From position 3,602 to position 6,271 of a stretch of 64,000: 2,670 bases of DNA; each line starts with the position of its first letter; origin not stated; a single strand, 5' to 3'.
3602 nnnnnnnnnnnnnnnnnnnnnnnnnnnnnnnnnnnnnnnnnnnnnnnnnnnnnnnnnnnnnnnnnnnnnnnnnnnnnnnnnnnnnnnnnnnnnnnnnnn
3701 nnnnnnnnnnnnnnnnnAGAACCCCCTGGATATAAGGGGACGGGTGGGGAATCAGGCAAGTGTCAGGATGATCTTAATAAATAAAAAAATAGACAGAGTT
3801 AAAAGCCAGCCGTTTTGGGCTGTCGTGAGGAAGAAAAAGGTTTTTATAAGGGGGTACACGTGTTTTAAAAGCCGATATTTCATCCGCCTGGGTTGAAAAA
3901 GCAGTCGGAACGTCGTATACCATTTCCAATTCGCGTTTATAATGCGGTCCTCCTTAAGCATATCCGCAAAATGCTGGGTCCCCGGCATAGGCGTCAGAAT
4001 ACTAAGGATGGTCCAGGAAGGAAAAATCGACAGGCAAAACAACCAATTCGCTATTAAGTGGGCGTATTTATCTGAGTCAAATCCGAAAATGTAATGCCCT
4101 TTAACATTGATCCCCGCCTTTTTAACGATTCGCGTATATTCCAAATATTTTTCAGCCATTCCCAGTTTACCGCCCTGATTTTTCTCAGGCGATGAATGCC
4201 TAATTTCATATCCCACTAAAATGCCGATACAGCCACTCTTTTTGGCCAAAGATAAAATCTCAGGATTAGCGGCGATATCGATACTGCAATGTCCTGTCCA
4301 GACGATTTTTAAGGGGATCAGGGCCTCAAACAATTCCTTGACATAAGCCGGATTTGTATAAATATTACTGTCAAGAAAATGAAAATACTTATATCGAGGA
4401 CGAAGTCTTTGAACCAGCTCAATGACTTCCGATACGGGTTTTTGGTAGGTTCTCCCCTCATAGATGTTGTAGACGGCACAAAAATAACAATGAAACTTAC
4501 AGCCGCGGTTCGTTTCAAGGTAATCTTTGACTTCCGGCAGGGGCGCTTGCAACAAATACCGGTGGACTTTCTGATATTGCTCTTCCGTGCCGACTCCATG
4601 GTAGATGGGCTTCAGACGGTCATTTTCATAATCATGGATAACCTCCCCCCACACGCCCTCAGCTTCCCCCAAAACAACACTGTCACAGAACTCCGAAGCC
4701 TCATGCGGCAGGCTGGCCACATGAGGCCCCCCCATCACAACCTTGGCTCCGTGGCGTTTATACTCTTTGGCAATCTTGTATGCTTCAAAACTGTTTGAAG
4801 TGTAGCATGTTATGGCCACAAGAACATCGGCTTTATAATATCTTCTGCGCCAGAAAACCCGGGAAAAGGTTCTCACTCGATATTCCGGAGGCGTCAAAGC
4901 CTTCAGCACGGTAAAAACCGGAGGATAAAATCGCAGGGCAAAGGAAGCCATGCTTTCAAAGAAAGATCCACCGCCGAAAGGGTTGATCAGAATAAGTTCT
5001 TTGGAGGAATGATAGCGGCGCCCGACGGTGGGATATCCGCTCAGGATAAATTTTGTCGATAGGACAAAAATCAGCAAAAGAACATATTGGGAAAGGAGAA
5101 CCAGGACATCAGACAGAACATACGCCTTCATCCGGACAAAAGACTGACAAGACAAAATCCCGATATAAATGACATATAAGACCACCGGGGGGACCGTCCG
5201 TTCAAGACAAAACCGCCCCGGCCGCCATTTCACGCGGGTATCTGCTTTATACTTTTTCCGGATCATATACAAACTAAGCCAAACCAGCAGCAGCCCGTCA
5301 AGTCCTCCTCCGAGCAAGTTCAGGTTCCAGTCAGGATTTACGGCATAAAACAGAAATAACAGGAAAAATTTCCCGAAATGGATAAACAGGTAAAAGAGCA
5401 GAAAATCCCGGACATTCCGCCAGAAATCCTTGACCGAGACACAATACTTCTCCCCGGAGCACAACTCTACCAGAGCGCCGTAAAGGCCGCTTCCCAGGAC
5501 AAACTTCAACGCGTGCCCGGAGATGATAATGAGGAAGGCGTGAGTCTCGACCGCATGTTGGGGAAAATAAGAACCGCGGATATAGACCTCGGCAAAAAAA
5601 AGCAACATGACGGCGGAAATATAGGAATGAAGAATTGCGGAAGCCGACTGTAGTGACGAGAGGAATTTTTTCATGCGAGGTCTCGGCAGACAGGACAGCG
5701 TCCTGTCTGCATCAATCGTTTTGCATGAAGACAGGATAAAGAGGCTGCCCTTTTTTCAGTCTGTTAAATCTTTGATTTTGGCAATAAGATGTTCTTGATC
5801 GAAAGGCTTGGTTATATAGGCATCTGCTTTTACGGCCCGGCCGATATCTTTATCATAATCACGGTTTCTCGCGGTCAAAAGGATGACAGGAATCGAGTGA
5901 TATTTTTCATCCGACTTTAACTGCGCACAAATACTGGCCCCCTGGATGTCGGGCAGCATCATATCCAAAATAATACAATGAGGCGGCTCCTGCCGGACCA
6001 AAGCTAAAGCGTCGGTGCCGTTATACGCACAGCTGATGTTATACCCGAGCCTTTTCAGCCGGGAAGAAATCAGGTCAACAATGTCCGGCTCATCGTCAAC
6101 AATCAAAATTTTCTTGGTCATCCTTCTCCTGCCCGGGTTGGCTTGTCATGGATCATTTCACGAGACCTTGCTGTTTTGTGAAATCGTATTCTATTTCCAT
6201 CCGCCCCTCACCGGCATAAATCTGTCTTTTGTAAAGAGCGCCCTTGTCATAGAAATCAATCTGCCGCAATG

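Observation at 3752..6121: Membrane-embedded class-B (B12) radical-SAM enzyme next to a stand-alone receiver domain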

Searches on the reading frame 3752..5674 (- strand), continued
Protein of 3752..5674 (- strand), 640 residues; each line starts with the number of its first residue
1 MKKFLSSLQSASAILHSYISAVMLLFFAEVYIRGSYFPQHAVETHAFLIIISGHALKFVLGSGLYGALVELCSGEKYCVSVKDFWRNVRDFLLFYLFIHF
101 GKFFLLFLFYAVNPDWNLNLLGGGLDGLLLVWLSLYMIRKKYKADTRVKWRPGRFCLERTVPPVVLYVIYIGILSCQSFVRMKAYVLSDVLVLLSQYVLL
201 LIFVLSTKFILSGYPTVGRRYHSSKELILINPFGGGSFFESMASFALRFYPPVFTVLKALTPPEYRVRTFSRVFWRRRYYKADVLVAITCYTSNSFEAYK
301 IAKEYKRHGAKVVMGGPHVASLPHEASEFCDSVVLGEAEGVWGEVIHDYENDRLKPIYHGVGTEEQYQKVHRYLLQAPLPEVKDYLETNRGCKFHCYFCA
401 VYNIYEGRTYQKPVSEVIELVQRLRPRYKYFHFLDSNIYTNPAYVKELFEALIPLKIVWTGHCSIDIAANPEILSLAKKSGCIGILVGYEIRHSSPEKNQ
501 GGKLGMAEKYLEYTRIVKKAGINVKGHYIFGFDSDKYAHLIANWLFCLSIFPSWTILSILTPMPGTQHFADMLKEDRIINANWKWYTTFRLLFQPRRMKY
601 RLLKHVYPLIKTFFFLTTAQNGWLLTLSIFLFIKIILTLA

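Call 42: search_protein_families(library=pfam, proteins=[L012:15048-17228:+, L063:1547-2491:+, L059:20232-20585:+, L073:12344-13222:+, L056:13360-15009:+, L075:8501-9799:+, L068:14520-15740:-, L028:5961-7841:+, L056:19106-20665:+, L065:1191-2321:+], max_evalue=0.001)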
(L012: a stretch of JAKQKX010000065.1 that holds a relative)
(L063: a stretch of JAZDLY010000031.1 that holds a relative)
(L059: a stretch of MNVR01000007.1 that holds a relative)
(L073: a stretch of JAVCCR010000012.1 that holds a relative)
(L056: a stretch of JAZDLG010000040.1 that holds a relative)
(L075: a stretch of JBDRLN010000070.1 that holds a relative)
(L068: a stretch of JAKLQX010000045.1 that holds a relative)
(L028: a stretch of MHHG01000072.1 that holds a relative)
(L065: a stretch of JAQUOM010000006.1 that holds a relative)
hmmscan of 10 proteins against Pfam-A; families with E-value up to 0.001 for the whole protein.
L012:15048-17228:+ (727 aa): 10 families
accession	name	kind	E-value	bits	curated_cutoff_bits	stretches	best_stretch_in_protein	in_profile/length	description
PF00437.27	T2SSE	-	2.9e-55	187.9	24.9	1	367-646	4-279/370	Type II/IV secretion system protein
PF01656.29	CbiA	-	6.4e-15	55.7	25.4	1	6-208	1-113/125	CobQ/CobB/MinD/ParA nucleotide binding domain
PF10609.15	ParA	-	4e-13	49.8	27.1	1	4-241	4-245/246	NUBPL iron-transfer P-loop NTPase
PF13614.12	AAA_31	-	1.1e-10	42.2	27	1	4-167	2-167/177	AAA domain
PF02374.21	ArsA_ATPase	-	5e-05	23.1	24.3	1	6-48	3-43/305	Anion-transporting ATPase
PF06564.18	CBP_BcsQ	-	0.00014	21.9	21.3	1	11-159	9-157/234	Cellulose biosynthesis protein BcsQ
PF00005.33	ABC_tran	-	0.00018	22.6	25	1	494-532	10-48/137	ABC transporter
PF20720.3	nSTAND3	-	0.00044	20.4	27.2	0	492-534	14-57/155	Novel STAND NTPase 3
PF25199.1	nSTAND_NTPase5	-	0.00047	20.4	34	0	492-541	38-89/145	Novel STAND NTPase 5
PF13191.12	AAA_16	-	0.00061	20.8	32.6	0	486-534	14-63/167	AAA ATPase domain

L063:1547-2491:+ (315 aa): 5 families
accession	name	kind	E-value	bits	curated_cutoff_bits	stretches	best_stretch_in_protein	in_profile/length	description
PF13145.12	Rotamase_2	-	2.3e-10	41.8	27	1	148-266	1-116/121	PPIC-type PPIASE domain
PF00639.27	Rotamase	-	1.5e-09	39.1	21.7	1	180-256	19-96/97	PPIC-type PPIASE domain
PF13616.12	Rotamase_3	-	2.5e-09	38.1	22.5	1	180-258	37-115/116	PPIC-type PPIASE domain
PF13624.11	SurA_N_3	-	1.5e-05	25.4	27.2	1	52-120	40-111/162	SurA-like N-terminal domain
PF13623.11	SurA_N_2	-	0.00014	22.2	28.5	1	56-128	40-121/145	SurA-like N-terminal domain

L059:20232-20585:+ (118 aa): 1 family
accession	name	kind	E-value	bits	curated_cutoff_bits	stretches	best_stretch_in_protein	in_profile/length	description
PF02643.20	DUF192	-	5.7e-21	74.9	27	1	21-117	3-96/96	Uncharacterized ACR, COG1430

L073:12344-13222:+ (293 aa): 3 families
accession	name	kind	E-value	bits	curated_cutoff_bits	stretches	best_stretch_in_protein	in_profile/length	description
PF16976.10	RcpC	-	5.1e-24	84.8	28.8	1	115-227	2-114/114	Flp pilus assembly protein RcpC/CpaB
PF08666.17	SAF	-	5.8e-11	43.2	21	1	45-105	2-62/63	SAF domain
PF13144.11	ChapFlgA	-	2.6e-06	27.9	23.8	1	46-107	3-62/122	Chaperone for flagella basal body P-ring formation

L056:13360-15009:+ (550 aa): 4 families
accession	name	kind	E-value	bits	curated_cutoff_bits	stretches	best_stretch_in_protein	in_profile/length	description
PF00263.26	Secretin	-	2.4e-46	157.9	27.5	1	266-433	2-168/169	Bacterial type II and III secretion system protein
PF13629.12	T2SS-T3SS_pil_N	-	3e-16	59.3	23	1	61-127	2-71/72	Pilus formation protein N terminal region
PF03544.19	TonB_C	-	2.3e-14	54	24.6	1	471-549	2-79/79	Gram-negative bacterial TonB protein C-terminal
PF13103.11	TonB_2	-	0.00061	20.3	22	0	458-537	2-79/85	TonB C terminal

L075:8501-9799:+ (433 aa): 2 families
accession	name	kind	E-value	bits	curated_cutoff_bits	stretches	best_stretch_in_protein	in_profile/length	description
PF00749.27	tRNA-synt_1c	-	6.7e-95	318.1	23.4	2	108-271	148-314/314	tRNA synthetases class I (E and Q), catalytic domain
PF19269.4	Anticodon_2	-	2.1e-30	106.4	23.6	1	285-430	2-141/141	Anticodon binding domain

L068:14520-15740:- (407 aa): 2 families
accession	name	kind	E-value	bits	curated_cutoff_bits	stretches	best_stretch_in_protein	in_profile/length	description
PF08495.15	FIST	-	1.4e-41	142.9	23.2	1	46-239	1-189/189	FIST N domain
PF10442.14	FIST_C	-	3.7e-25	89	28.5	1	241-382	1-131/131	FIST C domain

L028:5961-7841:+ (627 aa): 9 families
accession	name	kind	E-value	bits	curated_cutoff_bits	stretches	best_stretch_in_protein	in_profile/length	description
PF02518.31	HATPase_c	-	4.6e-26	91.9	26.4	1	502-624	2-110/111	Histidine kinase-, DNA gyrase B-, and HSP90-like ATPase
PF08448.16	PAS_4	-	7.1e-14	52.4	23.1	1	264-373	2-109/110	PAS fold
PF13426.13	PAS_9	-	8.1e-13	49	27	1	268-371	2-103/103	PAS domain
PF00989.32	PAS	-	2.2e-12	47.4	22.6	1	258-369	2-113/113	PAS fold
PF00672.30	HAMP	-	9.1e-09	36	25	1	192-243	1-52/53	HAMP domain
PF08447.18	PAS_3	-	3.3e-08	34.1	25.6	1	280-366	2-89/89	PAS fold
PF00512.31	HisKA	-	1.5e-07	31.8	26.9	1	396-456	3-62/66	His Kinase A (phospho-acceptor) domain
PF13188.13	PAS_8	-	8.7e-05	22.7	21.8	1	257-302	1-43/65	PAS domain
PF17203.10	sCache_3_2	-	0.00018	22.1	28.4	0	42-169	4-136/140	Single cache domain 3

L056:19106-20665:+ (520 aa): 0 families

L065:1191-2321:+ (377 aa): 4 families
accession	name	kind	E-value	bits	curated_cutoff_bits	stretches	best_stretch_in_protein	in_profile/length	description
PF12698.13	ABC2_membrane_3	-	3.2e-40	138.7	31.6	1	23-369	3-346/347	ABC-2 family transporter protein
PF01061.29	ABC2_membrane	-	1.2e-23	84.2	26.9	1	171-341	38-210/211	ABC-2 type transporter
PF12679.13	ABC2_membrane_2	-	2.7e-18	66.6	27.2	1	8-375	2-281/283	ABC-2 family transporter protein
PF12730.13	ABC2_membrane_4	-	1.5e-06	28.8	27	1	184-298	52-169/179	ABC-2 family transporter protein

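Call 80: find_encoding_contigs(protein=P0019, flank=8000, max_places=1)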
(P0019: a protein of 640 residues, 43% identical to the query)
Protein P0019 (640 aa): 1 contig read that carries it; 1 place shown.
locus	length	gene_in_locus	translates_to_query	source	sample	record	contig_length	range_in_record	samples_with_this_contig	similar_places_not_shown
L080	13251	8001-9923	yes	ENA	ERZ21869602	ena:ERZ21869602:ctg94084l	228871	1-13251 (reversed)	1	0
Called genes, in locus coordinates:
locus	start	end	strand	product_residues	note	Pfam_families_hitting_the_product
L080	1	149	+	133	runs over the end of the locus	-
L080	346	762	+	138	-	-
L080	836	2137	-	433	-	PF04357:TamB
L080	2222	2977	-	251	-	PF00072:Response_reg, PF23198:PDE8A_N (faint), PF00072:Response_reg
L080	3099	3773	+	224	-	-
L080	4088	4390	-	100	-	-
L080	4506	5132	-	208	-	PF13174:TPR_6 (faint), PF00515:TPR_1 (weak), PF07719:TPR_2 (weak), PF13181:TPR_8 (weak), PF13414:TPR_11 (weak), PF13432:TPR_16, PF14559:TPR_19 (weak), PF00515:TPR_1 (weak), +9 more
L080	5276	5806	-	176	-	PF00856:SET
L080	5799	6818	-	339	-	-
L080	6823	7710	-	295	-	PF17284:Spermine_synt_N, PF01564:Spermine_synth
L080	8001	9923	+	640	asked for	PF02310:B12-binding, PF04055:Radical_SAM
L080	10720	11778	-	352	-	PF01544:CorA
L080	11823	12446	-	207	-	PF03425:CBM_11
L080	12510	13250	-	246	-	?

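Call 81: find_encoding_contigs(protein=P0033, flank=8000, max_places=1)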
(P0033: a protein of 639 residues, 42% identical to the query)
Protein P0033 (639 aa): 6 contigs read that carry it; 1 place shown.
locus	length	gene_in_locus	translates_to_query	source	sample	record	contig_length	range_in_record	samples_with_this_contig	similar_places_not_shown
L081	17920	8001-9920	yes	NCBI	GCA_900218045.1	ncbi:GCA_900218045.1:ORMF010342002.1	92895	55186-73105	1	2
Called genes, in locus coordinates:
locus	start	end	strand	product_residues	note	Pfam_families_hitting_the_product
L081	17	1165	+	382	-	PF00266:Aminotran_5, PF01041:DegT_DnrJ_EryC1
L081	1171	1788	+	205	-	PF00856:SET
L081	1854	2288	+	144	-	PF01451:LMWPc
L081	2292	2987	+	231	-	PF00072:Response_reg, PF00486:Trans_reg_C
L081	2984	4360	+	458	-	PF00672:HAMP, PF00989:PAS, PF08448:PAS_4, PF13426:PAS_9, PF00512:HisKA, PF02518:HATPase_c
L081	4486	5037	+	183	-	-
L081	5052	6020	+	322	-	PF01073:3Beta_HSD, PF01370:Epimerase, PF02719:Polysacc_synt_2 (faint), PF04321:RmlD_sub_bind (weak), PF16363:GDP_Man_Dehyd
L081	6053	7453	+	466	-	-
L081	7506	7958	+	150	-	-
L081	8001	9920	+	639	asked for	PF02310:B12-binding, PF04055:Radical_SAM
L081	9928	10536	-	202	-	-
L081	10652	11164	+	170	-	PF03551:PadR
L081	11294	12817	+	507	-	PF00501:AMP-binding, PF13193:AMP-binding_C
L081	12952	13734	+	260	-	PF01048:PNP_UDP_1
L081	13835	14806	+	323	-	PF01008:IF-2B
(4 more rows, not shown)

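Call 82: find_encoding_contigs(protein=P0098, flank=8000, max_places=1)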
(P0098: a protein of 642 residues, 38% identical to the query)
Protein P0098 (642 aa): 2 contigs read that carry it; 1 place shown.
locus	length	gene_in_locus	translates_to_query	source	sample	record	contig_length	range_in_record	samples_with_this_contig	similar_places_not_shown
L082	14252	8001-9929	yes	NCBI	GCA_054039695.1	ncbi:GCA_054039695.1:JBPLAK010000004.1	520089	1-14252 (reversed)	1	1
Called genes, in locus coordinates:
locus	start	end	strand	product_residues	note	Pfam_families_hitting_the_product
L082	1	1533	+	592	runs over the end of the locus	PF00515:TPR_1 (weak), PF07719:TPR_2 (weak), PF13424:TPR_12 (weak), PF23914:TPR_CcmH_CycH (weak), PF13371:TPR_9 (weak), PF13414:TPR_11 (weak), PF13432:TPR_16, PF13432:TPR_16, +11 more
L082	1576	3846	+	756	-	PF01564:Spermine_synth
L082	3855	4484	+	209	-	PF01135:PCMT, PF00398:RrnaAD, PF13847:Methyltransf_31, PF13649:Methyltransf_25 (weak)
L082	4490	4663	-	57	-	-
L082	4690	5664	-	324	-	PF04055:Radical_SAM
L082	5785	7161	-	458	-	PF04205:FMN_bind, PF12801:Fer4_5, PF12801:Fer4_5 (weak), PF12838:Fer4_7 (weak), PF13187:Fer4_9 (weak), PF13237:Fer4_10, PF14697:Fer4_21 (weak), PF25160:LdpA_Fe-S-bd (weak), +4 more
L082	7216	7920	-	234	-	PF08713:DNA_alkylation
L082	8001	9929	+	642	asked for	PF02310:B12-binding, PF04055:Radical_SAM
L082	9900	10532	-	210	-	-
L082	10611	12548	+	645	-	PF02310:B12-binding (weak), PF04055:Radical_SAM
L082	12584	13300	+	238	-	PF17115:Toast_rack_N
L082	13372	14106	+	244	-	PF01694:Rhomboid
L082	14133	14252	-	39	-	?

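Call 84: search_protein_families(library=padloc, proteins=[window:3755-5674:-], max_evalue=0.01)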
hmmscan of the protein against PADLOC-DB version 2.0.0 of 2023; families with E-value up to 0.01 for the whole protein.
window:3755-5674:- (640 aa): 1 family
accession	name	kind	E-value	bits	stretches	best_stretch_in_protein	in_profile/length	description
PDLC04689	PDC-M51A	-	8.3e-08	29.5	1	281-402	69-203/420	-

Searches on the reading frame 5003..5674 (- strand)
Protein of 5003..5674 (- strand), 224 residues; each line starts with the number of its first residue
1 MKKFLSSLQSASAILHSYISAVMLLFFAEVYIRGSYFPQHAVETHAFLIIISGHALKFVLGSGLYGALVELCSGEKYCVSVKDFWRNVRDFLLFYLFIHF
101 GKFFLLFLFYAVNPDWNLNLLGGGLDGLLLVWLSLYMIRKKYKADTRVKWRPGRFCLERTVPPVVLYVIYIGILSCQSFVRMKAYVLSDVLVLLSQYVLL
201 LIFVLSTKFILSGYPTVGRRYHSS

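Call 69: search_protein_families(library=pfam, proteins=[window:5003-5674:-], max_evalue=1)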
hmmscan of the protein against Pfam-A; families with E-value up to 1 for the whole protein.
seq(224 aa): 0 families

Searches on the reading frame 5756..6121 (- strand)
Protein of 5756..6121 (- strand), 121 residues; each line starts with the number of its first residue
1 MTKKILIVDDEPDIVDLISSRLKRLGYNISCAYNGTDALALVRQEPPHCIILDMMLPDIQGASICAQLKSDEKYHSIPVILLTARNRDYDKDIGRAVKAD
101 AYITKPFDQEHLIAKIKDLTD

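Call 3: search_protein_families(library=pfam, proteins=[window:5756-6121:-], max_evalue=0.01)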
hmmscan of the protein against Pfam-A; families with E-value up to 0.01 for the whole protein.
window:5756-6121:- (121 aa): 2 families
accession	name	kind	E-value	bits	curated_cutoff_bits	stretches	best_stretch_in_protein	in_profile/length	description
PF00072.30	Response_reg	-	3.3e-27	95.3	30.2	1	5-117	1-111/111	Response regulator receiver domain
PF23198.2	PDE8A_N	-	0.003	17.9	29.6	1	3-86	11-95/147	PDE8A-like, N-terminal domain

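Call 4: search_protein_families(library=ncbifam, proteins=[window:5756-6121:-], max_evalue=0.01)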
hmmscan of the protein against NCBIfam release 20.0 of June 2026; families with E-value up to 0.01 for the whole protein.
window:5756-6121:- (121 aa): 99 families (the best 25 are shown)
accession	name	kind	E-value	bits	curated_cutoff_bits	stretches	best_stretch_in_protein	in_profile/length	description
TIGR02154.1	PhoB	equivalog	4e-31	108.1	296.2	1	1-118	1-118/226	phosphate regulon transcriptional regulator PhoB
NF040534.1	resp_reg_YycF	equivalog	3.3e-30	105.1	340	1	3-117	1-112/231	response regulator YycF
NF033117.2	vanR_ACDEGLN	exception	5.3e-29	101.4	350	1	5-117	1-110/226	VanR-ABDEGLN family response regulator transcription factor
NF007135.0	PRK09581.1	equivalog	2.2e-28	99.3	474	1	1-120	1-120/457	PleD family two-component system response regulator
NF000404.1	vanR-D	exception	3e-26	92.4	500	1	1-117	1-113/232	vancomycin resistance response regulator transcription factor VanR-D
NF045944.1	ResRegRpaBCyano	equivalog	1.4e-25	90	330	1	6-117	1-109/229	response regulator transcription factor RpaB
NF000403.1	vanR-C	exception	1.6e-25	90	480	1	1-117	1-114/231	vancomycin resistance response regulator transcription factor VanR-C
NF008296.0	PRK11083.1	equivalog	2e-25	89.6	273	1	2-118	3-116/228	two-component system response regulator CreB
NF007005.1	PRK09468.1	equivalog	1.1e-24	87.2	331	1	2-118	3-117/237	osmolarity response regulator transcription factor OmpR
NF007982.1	PRK10710.1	equivalog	7e-24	84.7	380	1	2-119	7-121/235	envelope stress response regulator BaeR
NF053854.1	RespRegPhoBBctds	equivalog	7.9e-24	84.3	270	1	5-118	1-113/225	two-component system response regulator PhoB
NF040689.1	MtrAB_MtrA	equivalog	9e-24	84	300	1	5-117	1-110/219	MtrAB system response regulator MtrA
NF041733.1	resp_reg_CseB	equivalog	3.1e-23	82.4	350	1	4-118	2-113/228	two-component system response regulator CseB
NF033120.0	vanR_FM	exception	9.9e-23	81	460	1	4-116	5-114/231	vancomycin resistance response regulator transcription factor, VanR-F/VanR-M family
NF045717.1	DVU0259_DivK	exception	1.3e-22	80.2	160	1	1-118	1-114/117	DVU0259 family response regulator domain-containing protein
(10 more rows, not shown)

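Call 84: search_protein_families(library=padloc, proteins=[window:5759-6121:-], max_evalue=0.01)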
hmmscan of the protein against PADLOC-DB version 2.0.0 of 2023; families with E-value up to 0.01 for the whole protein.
window:5759-6121:- (121 aa): 4 families
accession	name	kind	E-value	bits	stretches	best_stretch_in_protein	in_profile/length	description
PDLC04055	PD-T4-6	-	4e-08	30.5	1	2-120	365-483/496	-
PDLC04725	PDC-M60B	-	1.6e-05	22.8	1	2-59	3-62/158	-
PDLC00405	SduA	-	0.00066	17.3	1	2-63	6-67/323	DUF4263 domain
PDLC04726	PDC-M60C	-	0.0023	14.9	1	4-61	2-62/407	-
